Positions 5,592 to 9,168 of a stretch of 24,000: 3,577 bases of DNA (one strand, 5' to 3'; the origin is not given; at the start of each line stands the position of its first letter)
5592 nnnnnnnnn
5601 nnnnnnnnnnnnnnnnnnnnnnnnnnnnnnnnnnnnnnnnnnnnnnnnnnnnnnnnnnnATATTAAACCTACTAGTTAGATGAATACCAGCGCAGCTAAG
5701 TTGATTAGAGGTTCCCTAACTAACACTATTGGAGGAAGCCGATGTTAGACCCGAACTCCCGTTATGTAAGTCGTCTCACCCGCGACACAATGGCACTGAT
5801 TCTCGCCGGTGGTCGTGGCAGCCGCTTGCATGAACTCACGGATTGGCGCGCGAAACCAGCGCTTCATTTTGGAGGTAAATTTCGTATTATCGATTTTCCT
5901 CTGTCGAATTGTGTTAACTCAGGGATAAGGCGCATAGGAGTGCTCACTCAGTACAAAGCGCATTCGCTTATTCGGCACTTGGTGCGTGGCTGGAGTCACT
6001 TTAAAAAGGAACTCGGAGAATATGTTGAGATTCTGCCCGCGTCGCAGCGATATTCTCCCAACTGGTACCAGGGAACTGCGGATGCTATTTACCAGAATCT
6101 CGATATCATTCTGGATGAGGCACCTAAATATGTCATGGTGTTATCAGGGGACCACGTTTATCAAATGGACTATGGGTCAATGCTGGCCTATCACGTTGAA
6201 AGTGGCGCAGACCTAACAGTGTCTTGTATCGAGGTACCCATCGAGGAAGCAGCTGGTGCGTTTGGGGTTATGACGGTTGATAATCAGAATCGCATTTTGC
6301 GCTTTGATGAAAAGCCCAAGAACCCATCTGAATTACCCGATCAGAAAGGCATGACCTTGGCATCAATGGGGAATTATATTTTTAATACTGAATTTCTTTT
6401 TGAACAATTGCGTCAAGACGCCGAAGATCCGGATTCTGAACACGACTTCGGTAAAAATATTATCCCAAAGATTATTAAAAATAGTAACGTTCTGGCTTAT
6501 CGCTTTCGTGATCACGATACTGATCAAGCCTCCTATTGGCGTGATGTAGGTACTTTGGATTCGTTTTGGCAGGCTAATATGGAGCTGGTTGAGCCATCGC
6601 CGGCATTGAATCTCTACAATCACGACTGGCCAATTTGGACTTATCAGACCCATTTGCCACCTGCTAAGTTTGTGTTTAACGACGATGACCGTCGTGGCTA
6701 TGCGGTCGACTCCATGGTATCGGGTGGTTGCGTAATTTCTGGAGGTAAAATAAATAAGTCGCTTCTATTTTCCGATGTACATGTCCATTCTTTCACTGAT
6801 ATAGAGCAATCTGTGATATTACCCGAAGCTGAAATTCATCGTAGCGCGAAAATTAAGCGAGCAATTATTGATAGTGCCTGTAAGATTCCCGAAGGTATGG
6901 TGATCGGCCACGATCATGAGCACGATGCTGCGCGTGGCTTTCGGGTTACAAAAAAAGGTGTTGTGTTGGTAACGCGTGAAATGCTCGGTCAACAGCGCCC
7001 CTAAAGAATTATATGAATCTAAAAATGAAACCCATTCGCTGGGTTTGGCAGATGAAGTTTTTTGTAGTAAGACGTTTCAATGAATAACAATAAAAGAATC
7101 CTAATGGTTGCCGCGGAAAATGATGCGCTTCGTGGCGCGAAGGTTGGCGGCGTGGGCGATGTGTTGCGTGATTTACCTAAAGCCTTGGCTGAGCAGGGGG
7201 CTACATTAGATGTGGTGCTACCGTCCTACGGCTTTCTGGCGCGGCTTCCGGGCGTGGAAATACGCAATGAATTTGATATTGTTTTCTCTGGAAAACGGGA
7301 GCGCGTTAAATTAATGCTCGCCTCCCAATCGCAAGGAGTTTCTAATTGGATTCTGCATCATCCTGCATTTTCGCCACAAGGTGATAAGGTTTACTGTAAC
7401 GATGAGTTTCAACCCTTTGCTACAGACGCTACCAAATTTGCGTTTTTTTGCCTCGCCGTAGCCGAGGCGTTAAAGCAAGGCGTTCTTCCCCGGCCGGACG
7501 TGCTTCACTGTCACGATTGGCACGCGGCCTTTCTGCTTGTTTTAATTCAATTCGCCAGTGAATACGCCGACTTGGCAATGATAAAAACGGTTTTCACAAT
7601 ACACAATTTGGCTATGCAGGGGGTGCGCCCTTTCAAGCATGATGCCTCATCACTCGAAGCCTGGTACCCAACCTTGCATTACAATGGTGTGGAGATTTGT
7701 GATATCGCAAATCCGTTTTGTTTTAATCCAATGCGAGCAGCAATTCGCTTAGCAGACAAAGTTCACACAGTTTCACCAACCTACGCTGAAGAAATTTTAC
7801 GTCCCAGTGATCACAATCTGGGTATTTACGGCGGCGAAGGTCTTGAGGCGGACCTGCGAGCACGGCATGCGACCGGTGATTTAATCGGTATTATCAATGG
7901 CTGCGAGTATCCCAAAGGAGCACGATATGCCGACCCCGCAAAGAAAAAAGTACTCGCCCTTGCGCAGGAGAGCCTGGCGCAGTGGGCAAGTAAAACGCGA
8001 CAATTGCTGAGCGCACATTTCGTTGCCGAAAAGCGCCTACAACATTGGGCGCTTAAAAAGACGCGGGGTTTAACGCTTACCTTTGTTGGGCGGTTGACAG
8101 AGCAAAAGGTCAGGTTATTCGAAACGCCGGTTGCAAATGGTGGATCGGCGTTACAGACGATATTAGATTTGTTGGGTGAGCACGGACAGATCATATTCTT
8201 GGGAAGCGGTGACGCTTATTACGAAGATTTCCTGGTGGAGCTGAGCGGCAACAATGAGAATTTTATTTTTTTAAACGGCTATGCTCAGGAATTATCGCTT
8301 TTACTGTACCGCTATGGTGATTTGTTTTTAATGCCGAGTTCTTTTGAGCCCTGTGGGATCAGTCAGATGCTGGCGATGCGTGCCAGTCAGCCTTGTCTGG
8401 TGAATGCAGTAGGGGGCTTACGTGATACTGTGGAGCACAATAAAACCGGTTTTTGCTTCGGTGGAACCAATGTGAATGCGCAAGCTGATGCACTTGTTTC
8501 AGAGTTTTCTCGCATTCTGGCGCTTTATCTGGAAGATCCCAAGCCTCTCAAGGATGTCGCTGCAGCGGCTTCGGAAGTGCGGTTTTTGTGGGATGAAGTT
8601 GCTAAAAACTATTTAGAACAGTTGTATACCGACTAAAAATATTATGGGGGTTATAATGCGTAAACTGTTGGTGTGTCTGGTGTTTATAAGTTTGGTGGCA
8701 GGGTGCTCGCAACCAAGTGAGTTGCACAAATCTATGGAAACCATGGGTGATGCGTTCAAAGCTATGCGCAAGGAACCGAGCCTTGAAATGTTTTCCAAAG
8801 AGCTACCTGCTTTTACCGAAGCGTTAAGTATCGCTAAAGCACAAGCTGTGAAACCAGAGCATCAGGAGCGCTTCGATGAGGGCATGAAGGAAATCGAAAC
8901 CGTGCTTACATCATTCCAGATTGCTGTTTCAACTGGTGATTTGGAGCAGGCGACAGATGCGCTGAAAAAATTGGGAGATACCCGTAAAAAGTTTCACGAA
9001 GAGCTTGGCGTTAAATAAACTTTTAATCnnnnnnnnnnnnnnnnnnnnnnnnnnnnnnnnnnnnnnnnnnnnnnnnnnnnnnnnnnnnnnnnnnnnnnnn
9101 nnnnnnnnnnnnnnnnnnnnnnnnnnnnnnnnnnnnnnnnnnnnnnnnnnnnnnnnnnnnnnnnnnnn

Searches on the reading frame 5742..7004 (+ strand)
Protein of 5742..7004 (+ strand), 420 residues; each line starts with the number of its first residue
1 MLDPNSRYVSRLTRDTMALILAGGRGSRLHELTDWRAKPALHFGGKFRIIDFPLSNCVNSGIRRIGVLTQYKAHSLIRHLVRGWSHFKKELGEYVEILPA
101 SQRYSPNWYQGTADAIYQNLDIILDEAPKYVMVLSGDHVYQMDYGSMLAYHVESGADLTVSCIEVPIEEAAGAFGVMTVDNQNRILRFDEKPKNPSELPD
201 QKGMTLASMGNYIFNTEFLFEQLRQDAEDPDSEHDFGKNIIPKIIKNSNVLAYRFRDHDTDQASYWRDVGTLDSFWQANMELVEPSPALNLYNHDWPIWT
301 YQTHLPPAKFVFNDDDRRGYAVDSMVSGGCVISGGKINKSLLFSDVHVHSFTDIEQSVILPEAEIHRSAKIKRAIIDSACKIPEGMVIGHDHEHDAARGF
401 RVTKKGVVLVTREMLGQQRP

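Call 18: search_protein_families(library=pfam, proteins=[window:5742-7004:+], max_evalue=0.00001)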
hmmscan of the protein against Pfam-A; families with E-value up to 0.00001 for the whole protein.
window:5742-7004:+ (420 aa): 3 families
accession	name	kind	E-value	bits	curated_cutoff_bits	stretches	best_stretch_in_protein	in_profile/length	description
PF00483.29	NTP_transferase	-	2.2e-64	217.9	21.2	1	18-282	2-242/245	Nucleotidyl transferase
PF24894.1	Hexapep_GlmU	-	1.9e-42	144.1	23.3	1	306-410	1-104/104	GlmU-like, C-terminal hexapeptide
PF25247.1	LbH_GLGC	-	1.2e-06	29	27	0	363-413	74-127/135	GLGC left-handed parallel beta-helix domain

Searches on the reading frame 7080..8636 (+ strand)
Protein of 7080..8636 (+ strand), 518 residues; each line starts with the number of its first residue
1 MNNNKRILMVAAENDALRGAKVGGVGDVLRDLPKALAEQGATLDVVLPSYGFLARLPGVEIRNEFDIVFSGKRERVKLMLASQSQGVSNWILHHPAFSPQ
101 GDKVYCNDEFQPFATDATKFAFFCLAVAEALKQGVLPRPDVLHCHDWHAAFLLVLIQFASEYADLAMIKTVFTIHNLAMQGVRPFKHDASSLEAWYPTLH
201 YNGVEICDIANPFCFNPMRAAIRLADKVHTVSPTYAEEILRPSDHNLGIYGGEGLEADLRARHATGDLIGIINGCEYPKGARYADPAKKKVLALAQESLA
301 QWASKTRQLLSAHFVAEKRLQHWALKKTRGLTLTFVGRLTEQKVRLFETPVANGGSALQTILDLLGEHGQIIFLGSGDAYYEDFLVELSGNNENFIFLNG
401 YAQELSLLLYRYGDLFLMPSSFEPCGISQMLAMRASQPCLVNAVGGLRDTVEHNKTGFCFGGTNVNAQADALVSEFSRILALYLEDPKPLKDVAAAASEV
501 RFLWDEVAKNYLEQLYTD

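Call 18: search_protein_families(library=pfam, proteins=[window:7080-8636:+], max_evalue=0.00001)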
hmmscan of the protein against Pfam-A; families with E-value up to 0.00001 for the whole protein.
window:7080-8636:+ (518 aa): 5 families
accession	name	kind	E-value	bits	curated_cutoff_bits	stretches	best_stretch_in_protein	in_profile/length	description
PF08323.17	Glyco_transf_5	-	3.3e-62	210.8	22.7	1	6-260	1-238/239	Starch synthase catalytic domain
PF00534.26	Glycos_transf_1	-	1.1e-13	51.6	26.4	1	370-472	49-152/172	Glycosyl transferases group 1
PF13692.12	Glyco_trans_1_4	-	4e-11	43.8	27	1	368-473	32-137/142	Glycosyl transferases group 1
PF13439.12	Glyco_transf_4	-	4.5e-11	43.5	28.5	1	22-241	1-150/170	Glycosyltransferase Family 4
PF13579.12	Glyco_trans_4_4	-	7.6e-08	33.3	29.7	1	23-241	1-144/158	Glycosyl transferase 4-like domain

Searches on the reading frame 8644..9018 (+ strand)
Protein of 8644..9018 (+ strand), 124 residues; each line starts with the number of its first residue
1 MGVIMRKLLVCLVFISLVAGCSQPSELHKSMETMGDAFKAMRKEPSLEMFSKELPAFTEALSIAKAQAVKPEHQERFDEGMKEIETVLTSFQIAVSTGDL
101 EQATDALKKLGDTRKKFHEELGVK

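Call 18: search_protein_families(library=pfam, proteins=[window:8644-9018:+], max_evalue=0.00001)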
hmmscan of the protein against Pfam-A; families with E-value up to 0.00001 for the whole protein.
window:8644-9018:+ (124 aa): 1 family
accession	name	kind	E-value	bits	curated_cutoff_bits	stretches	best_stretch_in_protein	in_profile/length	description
PF07361.16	Cytochrom_B562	-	1.8e-17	64.2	30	1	26-120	1-100/102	Cytochrome b562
